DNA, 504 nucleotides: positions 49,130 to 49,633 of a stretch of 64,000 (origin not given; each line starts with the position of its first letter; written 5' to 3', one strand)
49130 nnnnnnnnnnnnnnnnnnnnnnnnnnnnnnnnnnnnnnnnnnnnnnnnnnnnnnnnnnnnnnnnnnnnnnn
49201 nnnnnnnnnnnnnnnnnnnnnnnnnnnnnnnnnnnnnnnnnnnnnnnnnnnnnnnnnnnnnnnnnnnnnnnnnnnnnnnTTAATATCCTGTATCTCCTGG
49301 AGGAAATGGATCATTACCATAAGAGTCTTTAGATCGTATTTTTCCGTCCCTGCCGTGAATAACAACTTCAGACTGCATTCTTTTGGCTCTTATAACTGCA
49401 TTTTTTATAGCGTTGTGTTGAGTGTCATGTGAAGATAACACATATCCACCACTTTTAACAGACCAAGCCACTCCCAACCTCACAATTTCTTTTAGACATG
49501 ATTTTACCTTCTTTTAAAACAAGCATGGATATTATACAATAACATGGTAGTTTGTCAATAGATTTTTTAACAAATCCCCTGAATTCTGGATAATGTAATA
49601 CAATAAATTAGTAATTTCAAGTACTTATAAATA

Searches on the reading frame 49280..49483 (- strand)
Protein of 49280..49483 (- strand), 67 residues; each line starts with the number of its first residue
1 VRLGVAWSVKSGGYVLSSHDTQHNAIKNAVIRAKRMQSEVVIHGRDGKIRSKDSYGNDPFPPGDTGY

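Call 29: search_protein_families(library=pfam, proteins=[window:49280-49483:-], max_evalue=0.001)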
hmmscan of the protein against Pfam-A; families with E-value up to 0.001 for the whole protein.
window:49280-49483:- (67 aa): 1 family
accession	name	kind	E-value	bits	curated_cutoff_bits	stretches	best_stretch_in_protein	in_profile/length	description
PF09954.14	DUF2188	-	3.1e-13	50.1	22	1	6-55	10-62/62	Uncharacterized protein conserved in bacteria (DUF2188)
